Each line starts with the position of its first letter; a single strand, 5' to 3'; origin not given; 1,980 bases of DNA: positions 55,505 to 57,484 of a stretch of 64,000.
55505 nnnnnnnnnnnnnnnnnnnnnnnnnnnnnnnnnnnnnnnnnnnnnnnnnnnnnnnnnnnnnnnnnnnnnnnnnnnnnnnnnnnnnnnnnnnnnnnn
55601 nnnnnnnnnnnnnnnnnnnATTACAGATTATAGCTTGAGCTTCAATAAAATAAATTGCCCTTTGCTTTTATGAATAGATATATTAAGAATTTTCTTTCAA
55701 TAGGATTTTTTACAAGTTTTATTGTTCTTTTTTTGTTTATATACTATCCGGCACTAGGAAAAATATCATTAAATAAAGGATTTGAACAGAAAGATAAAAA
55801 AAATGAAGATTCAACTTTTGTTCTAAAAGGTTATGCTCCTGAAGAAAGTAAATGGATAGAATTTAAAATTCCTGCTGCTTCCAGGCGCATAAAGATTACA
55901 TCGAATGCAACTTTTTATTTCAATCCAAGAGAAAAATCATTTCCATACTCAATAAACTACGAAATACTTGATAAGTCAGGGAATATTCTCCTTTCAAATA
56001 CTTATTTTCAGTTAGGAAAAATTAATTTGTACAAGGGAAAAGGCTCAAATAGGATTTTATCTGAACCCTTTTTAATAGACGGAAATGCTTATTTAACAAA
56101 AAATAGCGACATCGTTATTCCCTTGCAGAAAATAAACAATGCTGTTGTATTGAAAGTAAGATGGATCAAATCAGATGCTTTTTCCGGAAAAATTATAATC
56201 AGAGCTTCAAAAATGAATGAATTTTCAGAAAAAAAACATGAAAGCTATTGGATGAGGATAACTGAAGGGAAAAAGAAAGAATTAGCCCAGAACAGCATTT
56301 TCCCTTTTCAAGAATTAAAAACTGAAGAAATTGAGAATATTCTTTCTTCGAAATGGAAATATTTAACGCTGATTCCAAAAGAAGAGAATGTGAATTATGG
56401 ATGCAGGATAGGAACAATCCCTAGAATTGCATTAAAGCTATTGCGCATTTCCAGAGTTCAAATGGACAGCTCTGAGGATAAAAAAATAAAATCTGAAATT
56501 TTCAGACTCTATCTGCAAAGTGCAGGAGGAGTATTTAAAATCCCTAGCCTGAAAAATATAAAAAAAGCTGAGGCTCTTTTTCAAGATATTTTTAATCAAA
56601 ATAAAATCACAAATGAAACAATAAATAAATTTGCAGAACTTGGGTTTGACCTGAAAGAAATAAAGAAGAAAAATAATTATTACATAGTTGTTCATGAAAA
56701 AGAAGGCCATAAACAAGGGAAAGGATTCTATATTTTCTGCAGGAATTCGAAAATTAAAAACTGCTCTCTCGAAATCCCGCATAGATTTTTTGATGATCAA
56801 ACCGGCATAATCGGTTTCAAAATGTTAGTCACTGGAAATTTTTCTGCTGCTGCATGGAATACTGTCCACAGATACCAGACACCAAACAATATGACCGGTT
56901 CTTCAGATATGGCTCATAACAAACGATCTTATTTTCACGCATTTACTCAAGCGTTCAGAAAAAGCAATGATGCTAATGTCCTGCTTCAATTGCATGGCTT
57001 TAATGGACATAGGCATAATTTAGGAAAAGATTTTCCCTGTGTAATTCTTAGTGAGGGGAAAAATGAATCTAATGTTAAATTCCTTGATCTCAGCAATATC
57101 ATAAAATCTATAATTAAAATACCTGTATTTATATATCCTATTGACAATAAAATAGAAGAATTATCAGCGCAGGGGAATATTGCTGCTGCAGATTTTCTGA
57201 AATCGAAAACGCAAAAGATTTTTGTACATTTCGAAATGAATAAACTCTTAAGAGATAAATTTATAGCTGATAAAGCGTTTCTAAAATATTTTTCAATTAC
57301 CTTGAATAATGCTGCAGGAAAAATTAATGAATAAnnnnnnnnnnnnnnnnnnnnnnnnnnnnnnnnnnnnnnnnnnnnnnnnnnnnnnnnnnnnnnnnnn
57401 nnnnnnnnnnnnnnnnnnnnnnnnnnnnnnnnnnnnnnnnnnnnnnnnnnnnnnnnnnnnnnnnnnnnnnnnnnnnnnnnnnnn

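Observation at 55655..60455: Orphan PgsB/CapB-like amide ligase fused to a ~590-aa helical-repeat domain, co-transcribed with a membrane protein bearing a possible PghP-like hydrolase motif set; no pgsC/pgsA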

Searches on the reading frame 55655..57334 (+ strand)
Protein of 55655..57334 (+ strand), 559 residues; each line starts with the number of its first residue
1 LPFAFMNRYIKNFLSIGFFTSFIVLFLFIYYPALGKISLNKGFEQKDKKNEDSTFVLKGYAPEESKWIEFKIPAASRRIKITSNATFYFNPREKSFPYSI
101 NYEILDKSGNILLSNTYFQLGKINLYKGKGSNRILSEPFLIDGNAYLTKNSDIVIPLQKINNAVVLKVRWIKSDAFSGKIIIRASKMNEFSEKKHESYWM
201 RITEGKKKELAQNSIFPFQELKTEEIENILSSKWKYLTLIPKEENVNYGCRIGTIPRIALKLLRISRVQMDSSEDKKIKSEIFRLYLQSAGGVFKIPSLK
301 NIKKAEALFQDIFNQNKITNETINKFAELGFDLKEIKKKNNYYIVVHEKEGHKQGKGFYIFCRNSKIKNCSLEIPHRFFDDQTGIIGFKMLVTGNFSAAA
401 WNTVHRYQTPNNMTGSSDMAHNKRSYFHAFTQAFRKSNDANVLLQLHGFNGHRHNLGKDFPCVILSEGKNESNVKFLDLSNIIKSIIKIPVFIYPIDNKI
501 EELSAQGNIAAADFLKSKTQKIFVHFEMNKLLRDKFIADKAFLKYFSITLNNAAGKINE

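Call 3: search_protein_families(library=pfam, proteins=[window:55655-57334:+], max_evalue=0.1)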
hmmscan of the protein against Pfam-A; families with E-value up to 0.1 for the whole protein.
window:55655-57334:+ (559 aa): 0 families

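Call 4: search_protein_families(library=ncbifam, proteins=[window:55655-57334:+], max_evalue=0.1)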
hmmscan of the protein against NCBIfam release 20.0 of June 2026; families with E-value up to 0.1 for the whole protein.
window:55655-57334:+ (559 aa): 0 families

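Call 8: find_homologous_proteins(query=window:55655-57334:+)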
Query window:55655-57334:+ (559 aa): 23 proteins with E <= 0.001 among 8000 candidates.
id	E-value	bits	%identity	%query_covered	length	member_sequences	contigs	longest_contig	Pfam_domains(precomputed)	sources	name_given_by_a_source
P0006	1.5e-214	732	58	99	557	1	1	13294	-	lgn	-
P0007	1.4e-179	616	52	97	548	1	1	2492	-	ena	-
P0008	3.7e-179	615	53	98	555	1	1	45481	-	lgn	-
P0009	2.8e-177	609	52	96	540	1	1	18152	-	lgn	-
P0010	1.3e-175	603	53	98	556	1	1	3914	-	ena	-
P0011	3.6e-175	602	52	99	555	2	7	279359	-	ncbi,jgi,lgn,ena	ncbi:MAG: hypothetical protein WCR55_02565 [Lentisphaerota bacterium]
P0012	1.9e-166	573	50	95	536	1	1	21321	-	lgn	-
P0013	2.1e-120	421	57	63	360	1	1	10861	-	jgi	-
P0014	1.2e-102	362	37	87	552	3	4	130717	-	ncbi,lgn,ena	-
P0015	1.1e-100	356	35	96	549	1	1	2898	-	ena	-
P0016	2.8e-100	355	36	96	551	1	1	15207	-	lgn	-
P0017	4.7e-99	350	38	90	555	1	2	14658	-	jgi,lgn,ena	-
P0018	5.8e-93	330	37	87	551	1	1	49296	-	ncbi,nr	ncbi:MAG: hypothetical protein GY756_22200 [bacterium]|nr:hypothetical protein [bacterium]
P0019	2.0e-91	325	35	94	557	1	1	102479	-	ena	-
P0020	1.1e-89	320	37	87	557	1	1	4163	-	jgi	jgi:hypothetical protein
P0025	2.4e-81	292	34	91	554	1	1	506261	-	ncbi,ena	-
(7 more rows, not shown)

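Call 12: find_encoding_contigs(protein=P0011, flank=10000, max_places=2)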
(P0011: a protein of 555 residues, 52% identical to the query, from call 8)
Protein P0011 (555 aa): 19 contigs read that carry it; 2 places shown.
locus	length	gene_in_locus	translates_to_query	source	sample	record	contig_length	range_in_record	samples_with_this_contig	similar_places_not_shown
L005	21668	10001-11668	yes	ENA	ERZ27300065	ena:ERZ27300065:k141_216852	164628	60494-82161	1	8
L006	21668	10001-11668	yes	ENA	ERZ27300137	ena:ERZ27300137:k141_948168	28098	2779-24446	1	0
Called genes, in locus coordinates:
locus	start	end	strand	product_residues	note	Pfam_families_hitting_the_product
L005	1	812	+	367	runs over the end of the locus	PF00091:Tubulin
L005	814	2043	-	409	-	PF00083:Sugar_tr, PF07690:MFS_1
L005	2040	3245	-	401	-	PF01494:FAD_binding_3, PF07992:Pyr_redox_2 (faint), PF22578:GGR_cat (weak)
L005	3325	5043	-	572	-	PF02502:LacAB_rpiB, PF00464:SHMT, PF00155:Aminotran_1_2, PF01053:Cys_Met_Meta_PP (weak), PF01212:Beta_elim_lyase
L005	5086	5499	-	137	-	PF01451:LMWPc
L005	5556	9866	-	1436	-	PF00128:Alpha-amylase (faint), PF14701:hDGE_amylase (faint), PF12439:GDE_N, PF06202:GDE_C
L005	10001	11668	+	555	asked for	-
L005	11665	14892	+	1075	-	-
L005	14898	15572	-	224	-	PF02224:Cytidylate_kin, PF13189:Cytidylate_kin2 (faint), PF13238:AAA_18 (weak), PF13207:AAA_17 (faint)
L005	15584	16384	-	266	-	PF02654:CobS (faint)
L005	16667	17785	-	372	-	PF00072:Response_reg, PF01966:HD, PF13487:HD_5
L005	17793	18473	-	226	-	PF00072:Response_reg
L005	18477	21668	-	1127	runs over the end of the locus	PF13426:PAS_9 (weak), PF13188:PAS_8, PF00989:PAS (weak), PF13426:PAS_9, PF08448:PAS_4 (weak), PF08447:PAS_3, PF00512:HisKA, PF02518:HATPase_c, +1 more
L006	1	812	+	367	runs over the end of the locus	PF00091:Tubulin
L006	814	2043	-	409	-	PF00083:Sugar_tr, PF07690:MFS_1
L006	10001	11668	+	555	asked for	-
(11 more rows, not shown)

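Call 13: find_encoding_contigs(protein=P0014, flank=10000, max_places=2)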
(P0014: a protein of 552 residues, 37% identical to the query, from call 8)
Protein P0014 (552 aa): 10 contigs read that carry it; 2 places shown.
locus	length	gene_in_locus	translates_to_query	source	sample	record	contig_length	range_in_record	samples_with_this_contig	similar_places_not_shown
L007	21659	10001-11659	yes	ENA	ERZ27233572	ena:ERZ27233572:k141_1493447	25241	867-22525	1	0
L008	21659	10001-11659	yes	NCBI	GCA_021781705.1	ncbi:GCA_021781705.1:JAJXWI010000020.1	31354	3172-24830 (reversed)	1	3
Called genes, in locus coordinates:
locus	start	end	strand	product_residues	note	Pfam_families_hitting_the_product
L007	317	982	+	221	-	PF01464:SLT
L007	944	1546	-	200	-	PF00265:TK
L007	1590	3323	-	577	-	PF00365:PFK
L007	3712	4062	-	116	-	-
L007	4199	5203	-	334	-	PF01118:Semialdhyde_dh, PF02774:Semialdhyde_dhC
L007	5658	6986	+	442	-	PF26308:YopA_M, PF27216:YopA_C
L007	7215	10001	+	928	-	PF14102:Caps_synth_CapC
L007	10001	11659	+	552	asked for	-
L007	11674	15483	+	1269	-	-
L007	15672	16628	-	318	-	-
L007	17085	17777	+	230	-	-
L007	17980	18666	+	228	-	PF02511:Thy1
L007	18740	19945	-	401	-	PF00083:Sugar_tr, PF07690:MFS_1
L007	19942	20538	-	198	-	PF00857:Isochorismatase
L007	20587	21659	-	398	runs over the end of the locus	PF17767:NAPRTase_N, PF04095:NAPRTase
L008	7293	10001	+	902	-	PF14102:Caps_synth_CapC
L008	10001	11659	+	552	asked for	-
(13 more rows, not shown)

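Call 14: find_encoding_contigs(protein=P0025, flank=10000, max_places=2)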
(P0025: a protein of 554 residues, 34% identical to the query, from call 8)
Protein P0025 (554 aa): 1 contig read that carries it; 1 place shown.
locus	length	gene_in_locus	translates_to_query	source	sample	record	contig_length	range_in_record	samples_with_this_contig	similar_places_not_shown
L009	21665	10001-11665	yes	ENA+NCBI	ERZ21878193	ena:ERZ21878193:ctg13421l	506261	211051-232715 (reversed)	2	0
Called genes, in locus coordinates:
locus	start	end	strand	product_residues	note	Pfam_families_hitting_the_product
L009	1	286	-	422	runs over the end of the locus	PF13384:HTH_23, PF13551:HTH_29, PF13592:HTH_33, PF13358:DDE_3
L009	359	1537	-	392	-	PF05684:DUF819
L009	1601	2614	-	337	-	PF02746:MR_MLE_N, PF13378:MR_MLE_C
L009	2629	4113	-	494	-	PF00474:SSF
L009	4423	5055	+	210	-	PF00485:PRK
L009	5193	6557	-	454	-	PF00209:SNF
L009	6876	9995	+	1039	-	PF14102:Caps_synth_CapC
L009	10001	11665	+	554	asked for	-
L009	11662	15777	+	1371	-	-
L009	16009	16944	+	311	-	PF01969:Ni_insertion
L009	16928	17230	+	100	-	PF01969:Ni_insertion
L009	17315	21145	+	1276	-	PF12969:DUF3857, PF01841:Transglut_core, PF12969:DUF3857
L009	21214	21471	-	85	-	-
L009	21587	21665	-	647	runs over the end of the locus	PF01609:DDE_Tnp_1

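Call 28: search_solved_structures(query=A2, max_evalue=10)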
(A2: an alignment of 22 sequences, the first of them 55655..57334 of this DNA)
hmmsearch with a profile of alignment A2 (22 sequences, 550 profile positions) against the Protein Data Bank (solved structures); distinct sequences matched with E-value up to 10: 0.

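Call 37: predict_structure(alignment_id=A2)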
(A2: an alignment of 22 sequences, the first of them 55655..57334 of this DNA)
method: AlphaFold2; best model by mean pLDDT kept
length: 559 residues; sequences in the alignment: 22
mean_pLDDT: 75.2   pTM: 0.56
mean pLDDT of the five models: 75.2, 74.9, 74.7, 71.7, 70.1
residues with pLDDT >= 90: 100; 70-90: 272; 50-70: 134; < 50: 53
segments of 3 or more residues with pLDDT < 50: 36-38, 40-52, 191-193, 267-277, 377-380, 403-417
pLDDT, mean of each block of 10 residues (from residue 1): 61 86 81 52 33 66 90 89 82 81 95 93 80 73 75 88 93 74 83 56 70 62 67 79 62 79 60 48 79 74 94 90 94 88 88 79 72 59 75 70 44 44 83 83 80 57 80 86 88 75 63 74 85 87 88 77
secondary structure, 60 per line:
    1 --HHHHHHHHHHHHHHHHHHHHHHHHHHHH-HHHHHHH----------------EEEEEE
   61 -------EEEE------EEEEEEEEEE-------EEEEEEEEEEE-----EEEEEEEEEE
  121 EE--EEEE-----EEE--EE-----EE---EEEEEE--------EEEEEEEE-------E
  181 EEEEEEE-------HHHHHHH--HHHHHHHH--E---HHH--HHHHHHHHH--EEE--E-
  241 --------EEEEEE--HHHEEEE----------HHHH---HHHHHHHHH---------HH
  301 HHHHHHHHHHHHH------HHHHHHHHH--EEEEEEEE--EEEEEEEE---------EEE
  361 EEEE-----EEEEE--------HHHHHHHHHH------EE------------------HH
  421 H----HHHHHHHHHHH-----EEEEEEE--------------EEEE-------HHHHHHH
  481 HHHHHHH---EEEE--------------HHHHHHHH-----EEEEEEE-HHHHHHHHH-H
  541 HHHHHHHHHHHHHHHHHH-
elements in order: H3-30 H32-38 E55-60 E68-71 E78-87 E95-105 E111-122 E125-128 E134-136 E151-156 E165-172 E180-187 H195-201 H204-211 H223-231 E234-236 E249-254 E260-263 H274-277 H281-289 H299-313 H320-328 E331-338 E341-348 E358-364 E370-374 H383-392 H426-436 E442-448 E463-466 H474-487 E491-494 H509-516 E522-528 H530-538 H540-558

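Call 39: find_related_loci(query=A4, collection=genome_contigs, flank=10000)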
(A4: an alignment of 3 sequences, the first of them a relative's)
Query A4 (928 aa) in genome_contigs; peptide patterns used: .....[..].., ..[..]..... (x = any residue, [..] = any of these).
324 stretches matched a pattern; 247 encode a relative of the query (tblastn E <= 1e-3); the best 80 are kept; 80 distinct loci.
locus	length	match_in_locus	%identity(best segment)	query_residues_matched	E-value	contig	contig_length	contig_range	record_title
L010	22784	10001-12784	100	1-928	0e+0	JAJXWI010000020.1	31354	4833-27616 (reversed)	MAG: bacterium isolate BP5.bin76 NODE_2195_length_31354_cov_2.258911, whole genome shotgun sequence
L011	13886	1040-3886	39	2-913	0e+0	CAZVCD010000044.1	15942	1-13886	MAG TPA_asm: uncultured Victivallales bacterium isolate binchicken_co49_16 genome assembly, contig: NODE_1268_length_159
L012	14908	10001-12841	39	3-917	0e+0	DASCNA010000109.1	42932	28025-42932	MAG TPA_asm: Victivallales bacterium isolate Fu_MAG_118 c_000000981575, whole genome shotgun sequence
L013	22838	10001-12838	39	4-914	0e+0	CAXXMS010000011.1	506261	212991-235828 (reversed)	MAG: Victivallales bacterium isolate d8e49a7d-28d4-4d0c-9e9d-00e207667c8a genome assembly, contig: contig_11, whole geno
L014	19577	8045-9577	50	3-517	1e-157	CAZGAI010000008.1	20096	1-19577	MAG TPA_asm: uncultured Victivallales bacterium isolate binchicken_co181_30 genome assembly, contig: NODE_4231_length_20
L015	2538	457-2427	61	5-909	1e-162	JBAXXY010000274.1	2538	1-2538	MAG: Lentisphaerota bacterium isolate ELA751 MAG751_274, whole genome shotgun sequence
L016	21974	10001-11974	65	4-909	3e-149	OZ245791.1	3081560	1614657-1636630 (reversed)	MAG: Victivallales bacterium isolate 31a4d9ff-eb2b-44ba-b10b-e3ac66b60536 genome assembly, chromosome: 1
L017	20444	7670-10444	34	3-913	2e-146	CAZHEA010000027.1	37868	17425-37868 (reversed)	MAG TPA_asm: uncultured Thiotrichaceae bacterium isolate SRP128015_co1_15 genome assembly, contig: NODE_1047_length_3786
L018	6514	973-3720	32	3-913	2e-140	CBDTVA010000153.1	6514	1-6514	MAG TPA_asm: uncultured Gammaproteobacteria bacterium isolate SRR7614711_binner13_Refined_73 genome assembly, contig: ER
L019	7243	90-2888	33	3-910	1e-139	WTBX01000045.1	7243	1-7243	MAG: Methylococcaceae bacterium isolate GLR68 c_000000458846, whole genome shotgun sequence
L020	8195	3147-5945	32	3-913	4e-139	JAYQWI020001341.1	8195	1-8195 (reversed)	MAG: Candidatus Parabeggiatoa communis isolate WS_Bin1 k141_48627, whole genome shotgun sequence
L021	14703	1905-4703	31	2-913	7e-139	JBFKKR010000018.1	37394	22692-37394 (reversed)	MAG: Pseudomonadales bacterium isolate Mix_sand21.2022.07.Z.54 k141_1980649_length_37394_cov_20.7444, whole genome shotg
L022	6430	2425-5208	32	5-910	3e-139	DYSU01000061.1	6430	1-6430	MAG TPA_asm: Thiomargarita sp. isolate SulCav_PC08_3_47_88 SulCav_PC08-3_10998_length_6430_cov_50.696784, whole genome s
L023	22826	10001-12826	32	3-913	3e-138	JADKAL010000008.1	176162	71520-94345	MAG: Methylococcaceae bacterium isolate Mari_18-Q3-R65-66_BAT3C.366 tig00008343-10-1759280, whole genome shotgun sequenc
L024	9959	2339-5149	33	2-913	1e-137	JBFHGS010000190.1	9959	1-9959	MAG: Desulfopila sp. isolate Mix_sand07.2021.05.G.161 k141_2368431_length_9959_cov_118.3512, whole genome shotgun sequen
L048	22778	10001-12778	32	3-922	1e-129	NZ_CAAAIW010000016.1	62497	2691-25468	Legionella yabuuchiae strain OA1-2, whole genome shotgun sequence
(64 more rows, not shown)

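Call 41: fold_search(model_id=the predicted structure, library=pdb)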
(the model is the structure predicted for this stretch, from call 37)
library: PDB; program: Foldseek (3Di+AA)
matches with E <= 10: 1371; with E <= 0.001: 0
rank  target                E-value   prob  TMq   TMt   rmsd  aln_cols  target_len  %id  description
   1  7vrp_A                1.1e-03  0.91  0.13  0.17  24.8       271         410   11  Structure of infectious bursal disease virus Gx strain (released 2022-03-30)
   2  7vrn_B                1.9e-03  0.82  0.12  0.15  26.0       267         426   10  Structure of infectious bursal disease virus Gt strain (released 2022-03-30)
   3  7vrn_I                2.2e-03  0.77  0.12  0.15  26.2       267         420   11  Structure of infectious bursal disease virus Gt strain (released 2022-03-30)
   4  7vrp_I                2.5e-03  0.84  0.13  0.16  25.1       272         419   11  Structure of infectious bursal disease virus Gx strain (released 2022-03-30)
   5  7vrn_L                2.6e-03  0.82  0.13  0.17  25.6       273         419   10  Structure of infectious bursal disease virus Gt strain (released 2022-03-30)
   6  2df7_E                3.1e-03  0.77  0.12  0.16  25.6       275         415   10  Crystal structure of infectious bursal disease virus VP2 subviral particle (released 2006-06-27)
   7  7vrn_C                3.2e-03  0.72  0.12  0.16  25.8       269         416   12  Structure of infectious bursal disease virus Gt strain (released 2022-03-30)
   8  7vrp_C                3.2e-03  0.66  0.12  0.15  26.4       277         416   12  Structure of infectious bursal disease virus Gx strain (released 2022-03-30)
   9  1wce_H                4.6e-03  0.77  0.14  0.17  25.0       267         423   11  Crystal structure of the T13 IBDV viral particle reveals a missing link in icosahedral viruses evolution (released 2005-04-06)
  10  1wce_K                5.4e-03  0.77  0.14  0.17  25.0       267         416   11  Crystal structure of the T13 IBDV viral particle reveals a missing link in icosahedral viruses evolution (released 2005-04-06)
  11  1wce_I                5.4e-03  0.77  0.14  0.17  25.0       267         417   11  Crystal structure of the T13 IBDV viral particle reveals a missing link in icosahedral viruses evolution (released 2005-04-06)
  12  7bvc_B                6.0e-03  0.80  0.11  0.07   9.4       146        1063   12  Cryo-EM structure of Mycobacterium smegmatis arabinosyltransferase EmbA-EmbB-AcpM2 in complex with ethambutol (released 2020-04-29)
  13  1wce_B                6.0e-03  0.75  0.14  0.17  25.0       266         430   10  Crystal structure of the T13 IBDV viral particle reveals a missing link in icosahedral viruses evolution (released 2005-04-06)
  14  7vrp_F                6.0e-03  0.72  0.13  0.16  26.3       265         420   10  Structure of infectious bursal disease virus Gx strain (released 2022-03-30)
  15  1wce_M                6.4e-03  0.75  0.14  0.17  25.9       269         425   12  Crystal structure of the T13 IBDV viral particle reveals a missing link in icosahedral viruses evolution (released 2005-04-06)
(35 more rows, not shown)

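Call 48: find_encoding_contigs(protein=P0011, flank=1000, max_places=10)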
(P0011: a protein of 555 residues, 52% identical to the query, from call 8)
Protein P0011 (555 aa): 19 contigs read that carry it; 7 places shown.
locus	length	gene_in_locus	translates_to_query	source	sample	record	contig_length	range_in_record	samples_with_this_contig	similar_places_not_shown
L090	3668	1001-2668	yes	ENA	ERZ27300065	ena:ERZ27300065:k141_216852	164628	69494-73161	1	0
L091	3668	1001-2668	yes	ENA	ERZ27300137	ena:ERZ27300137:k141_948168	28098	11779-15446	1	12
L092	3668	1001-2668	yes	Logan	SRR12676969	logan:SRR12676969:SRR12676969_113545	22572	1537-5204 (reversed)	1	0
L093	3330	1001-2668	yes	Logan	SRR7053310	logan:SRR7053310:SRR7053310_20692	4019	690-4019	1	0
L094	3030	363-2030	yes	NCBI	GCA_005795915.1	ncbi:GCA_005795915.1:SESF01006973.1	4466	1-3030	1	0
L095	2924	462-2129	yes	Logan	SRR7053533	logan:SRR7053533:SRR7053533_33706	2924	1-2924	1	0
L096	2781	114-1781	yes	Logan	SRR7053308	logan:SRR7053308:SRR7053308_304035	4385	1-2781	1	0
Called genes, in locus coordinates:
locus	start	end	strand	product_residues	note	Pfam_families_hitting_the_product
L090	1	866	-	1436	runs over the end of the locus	PF00128:Alpha-amylase (faint), PF14701:hDGE_amylase (faint), PF12439:GDE_N, PF06202:GDE_C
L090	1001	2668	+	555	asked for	-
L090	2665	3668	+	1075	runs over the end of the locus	-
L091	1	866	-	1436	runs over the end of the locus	PF00128:Alpha-amylase (faint), PF14701:hDGE_amylase (faint), PF12439:GDE_N, PF06202:GDE_C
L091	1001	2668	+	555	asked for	-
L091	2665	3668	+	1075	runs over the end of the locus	-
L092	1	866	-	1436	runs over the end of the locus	PF00128:Alpha-amylase (faint), PF14701:hDGE_amylase (faint), PF12439:GDE_N, PF06202:GDE_C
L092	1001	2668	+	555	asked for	-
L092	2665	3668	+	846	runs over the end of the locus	?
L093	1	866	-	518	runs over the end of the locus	?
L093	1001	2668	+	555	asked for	-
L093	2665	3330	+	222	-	?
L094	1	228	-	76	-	?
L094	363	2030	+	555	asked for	-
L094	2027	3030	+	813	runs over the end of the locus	?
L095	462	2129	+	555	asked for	-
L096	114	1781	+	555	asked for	-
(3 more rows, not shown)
